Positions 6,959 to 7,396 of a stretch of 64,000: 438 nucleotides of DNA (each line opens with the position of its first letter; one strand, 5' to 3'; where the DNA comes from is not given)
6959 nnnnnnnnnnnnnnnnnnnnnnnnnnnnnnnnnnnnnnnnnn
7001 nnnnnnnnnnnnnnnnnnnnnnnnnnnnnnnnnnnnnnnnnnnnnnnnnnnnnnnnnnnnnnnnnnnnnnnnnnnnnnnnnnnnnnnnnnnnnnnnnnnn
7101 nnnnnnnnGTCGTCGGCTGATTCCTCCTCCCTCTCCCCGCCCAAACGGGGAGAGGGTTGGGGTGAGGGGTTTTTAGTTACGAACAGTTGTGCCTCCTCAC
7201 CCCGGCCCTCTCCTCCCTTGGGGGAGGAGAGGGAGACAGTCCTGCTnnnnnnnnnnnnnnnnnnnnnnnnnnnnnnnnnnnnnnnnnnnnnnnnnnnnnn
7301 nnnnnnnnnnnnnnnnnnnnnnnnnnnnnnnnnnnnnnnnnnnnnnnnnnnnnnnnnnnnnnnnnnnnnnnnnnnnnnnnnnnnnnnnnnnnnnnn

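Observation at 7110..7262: Dispersed palindromic repeat inserted in frame into the zinc-finger loop of the essential NAD-dependent DNA ligase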

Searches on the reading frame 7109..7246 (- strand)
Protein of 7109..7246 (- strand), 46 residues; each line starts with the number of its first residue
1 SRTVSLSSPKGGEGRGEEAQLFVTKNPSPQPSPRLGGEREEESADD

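Call 22: find_homologous_proteins(query=window:7109-7246:-, max_evalue=10)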
Query seq(46 aa) (46 aa): 14 proteins with E <= 10 among 16 candidates.
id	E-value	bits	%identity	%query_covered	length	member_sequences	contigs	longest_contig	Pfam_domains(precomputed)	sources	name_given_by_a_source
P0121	2.0e-10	57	78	87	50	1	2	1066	-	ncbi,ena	-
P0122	1.9e-9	54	79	83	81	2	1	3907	-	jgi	jgi:hypothetical protein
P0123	3.1e-9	54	75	87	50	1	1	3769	-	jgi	jgi:hypothetical protein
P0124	8.5e-9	52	75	87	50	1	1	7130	-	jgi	jgi:hypothetical protein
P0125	8.4e-8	49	75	87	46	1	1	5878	-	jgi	jgi:hypothetical protein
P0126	1.3e-7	49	73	87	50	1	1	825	-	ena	-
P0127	1.8e-7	48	73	87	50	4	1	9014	-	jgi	jgi:hypothetical protein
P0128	1.9e-7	48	72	78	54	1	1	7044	-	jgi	jgi:hypothetical protein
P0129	4.6e-7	47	73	80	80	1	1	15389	-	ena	-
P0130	5.4e-5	41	68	74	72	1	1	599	-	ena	-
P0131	4.7e-4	38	60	91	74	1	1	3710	-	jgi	jgi:hypothetical protein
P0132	8.7e-3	34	63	89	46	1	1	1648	-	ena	-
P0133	9.4e-1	28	80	43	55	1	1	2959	-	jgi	jgi:hypothetical protein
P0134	3.0e+0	26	84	41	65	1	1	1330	-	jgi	jgi:hypothetical protein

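Call 24: find_encoding_contigs(protein=P0129, flank=3000, max_places=2)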
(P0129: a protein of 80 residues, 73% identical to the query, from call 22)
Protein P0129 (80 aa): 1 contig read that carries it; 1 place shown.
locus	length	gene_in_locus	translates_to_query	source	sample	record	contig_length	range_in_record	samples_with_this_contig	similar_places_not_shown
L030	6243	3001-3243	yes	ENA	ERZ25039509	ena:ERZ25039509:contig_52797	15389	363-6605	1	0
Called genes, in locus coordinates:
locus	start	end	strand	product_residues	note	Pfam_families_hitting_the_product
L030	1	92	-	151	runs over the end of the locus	?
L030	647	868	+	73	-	-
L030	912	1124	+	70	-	-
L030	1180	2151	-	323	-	PF20030:bpMoxR, PF07726:AAA_3, PF07728:AAA_5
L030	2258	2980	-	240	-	PF13428:TPR_14 (faint), PF13432:TPR_16 (weak), PF07719:TPR_2 (weak), PF06347:SH3_4 (weak), PF08239:SH3_3 (faint)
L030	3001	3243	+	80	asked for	-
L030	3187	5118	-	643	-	PF13584:BatD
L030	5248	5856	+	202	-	-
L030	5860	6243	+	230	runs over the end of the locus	PF05359:DUF748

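Call 25: find_encoding_contigs(protein=P0127, flank=3000, max_places=2)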
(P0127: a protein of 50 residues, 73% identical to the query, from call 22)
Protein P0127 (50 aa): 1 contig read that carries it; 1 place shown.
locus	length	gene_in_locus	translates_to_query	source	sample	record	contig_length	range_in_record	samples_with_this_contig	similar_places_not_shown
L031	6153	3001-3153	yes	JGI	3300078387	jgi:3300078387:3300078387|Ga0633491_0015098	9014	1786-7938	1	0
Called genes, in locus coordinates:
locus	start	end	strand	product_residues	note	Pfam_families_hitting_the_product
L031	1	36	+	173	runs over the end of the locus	PF04608:PgpA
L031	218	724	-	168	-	PF12844:HTH_19 (weak), PF13413:HTH_25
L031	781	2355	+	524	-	-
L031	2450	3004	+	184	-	PF04542:Sigma70_r2, PF08281:Sigma70_r4_2, PF04545:Sigma70_r4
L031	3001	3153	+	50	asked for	-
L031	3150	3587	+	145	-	-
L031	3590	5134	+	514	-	-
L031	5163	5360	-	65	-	-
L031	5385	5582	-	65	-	PF09397:FtsK_gamma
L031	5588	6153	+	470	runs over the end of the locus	-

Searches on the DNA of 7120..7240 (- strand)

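Call 29: search_dna_similar(query=window:7120-7240:-, collection=ecoli_genomes, mode=distant, max_evalue=10, max_rows=8)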
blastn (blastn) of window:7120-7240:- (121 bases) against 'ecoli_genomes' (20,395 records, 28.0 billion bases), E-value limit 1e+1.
Records with a match: 5407; places in all: 22804; records where one place covers at least 80% of the query: 8.
Genomes with a match: 5396 of 5426; with a place that covers at least 80% of the query: 8. Places per genome that has any: lowest 1, median 4, highest 12. On chromosomes: 22791 places; on plasmids: 13.
Best place of each record, by identity: >=99% 6; 90-95% 17; 80-90% 3828; 60-80% 1556.
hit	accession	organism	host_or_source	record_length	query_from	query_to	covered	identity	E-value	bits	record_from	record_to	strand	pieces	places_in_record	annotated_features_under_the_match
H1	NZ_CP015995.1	Escherichia coli strain S51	poultry meat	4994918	5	106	84%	70.6%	3e-1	43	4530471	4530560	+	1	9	none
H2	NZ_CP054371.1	Escherichia coli strain SCU-316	Homo sapiens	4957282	5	106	84%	70.6%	3e-1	43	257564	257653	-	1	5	none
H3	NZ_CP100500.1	Escherichia coli strain LH50-c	Gallus gallus domesticus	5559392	5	106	84%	70.6%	3e-1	43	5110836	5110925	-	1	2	none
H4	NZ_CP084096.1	Escherichia coli O78 strain 3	Homo sapiens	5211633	5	106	84%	70.6%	3e-1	43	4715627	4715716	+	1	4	none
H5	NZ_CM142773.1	Escherichia coli strain GPEC1446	chicken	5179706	5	106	84%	70.6%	3e-1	43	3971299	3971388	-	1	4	none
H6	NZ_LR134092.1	Escherichia coli strain NCTC10444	Calf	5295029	5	106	84%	70.6%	3e-1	43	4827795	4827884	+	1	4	none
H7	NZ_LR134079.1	Escherichia coli strain NCTC9112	missing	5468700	5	106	84%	70.6%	3e-1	43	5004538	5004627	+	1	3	none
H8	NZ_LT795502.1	Escherichia coli strain KV7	Sus scrofa domestica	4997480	5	106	84%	70.6%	3e-1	43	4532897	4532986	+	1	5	none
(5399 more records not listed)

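Call 30: get_annotated_region(hit=H1, flank=600)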
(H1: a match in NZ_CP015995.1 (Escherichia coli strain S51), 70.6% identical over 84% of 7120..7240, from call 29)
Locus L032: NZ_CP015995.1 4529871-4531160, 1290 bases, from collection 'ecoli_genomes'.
description: Escherichia coli strain S51 chromosome, complete genome
organism: Escherichia coli strain S51 (NCBI taxid 562)
replicon: chromosome; assembly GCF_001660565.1
host: -; source: poultry meat; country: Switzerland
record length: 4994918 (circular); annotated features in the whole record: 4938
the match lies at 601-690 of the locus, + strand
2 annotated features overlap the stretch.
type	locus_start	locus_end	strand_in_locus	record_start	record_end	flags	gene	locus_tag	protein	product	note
CDS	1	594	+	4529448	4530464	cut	phnD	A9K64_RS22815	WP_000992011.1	phosphonate ABC transporter substrate-binding protein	-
CDS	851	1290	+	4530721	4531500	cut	phnE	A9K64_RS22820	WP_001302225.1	phosphonate ABC transporter, permease protein PhnE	-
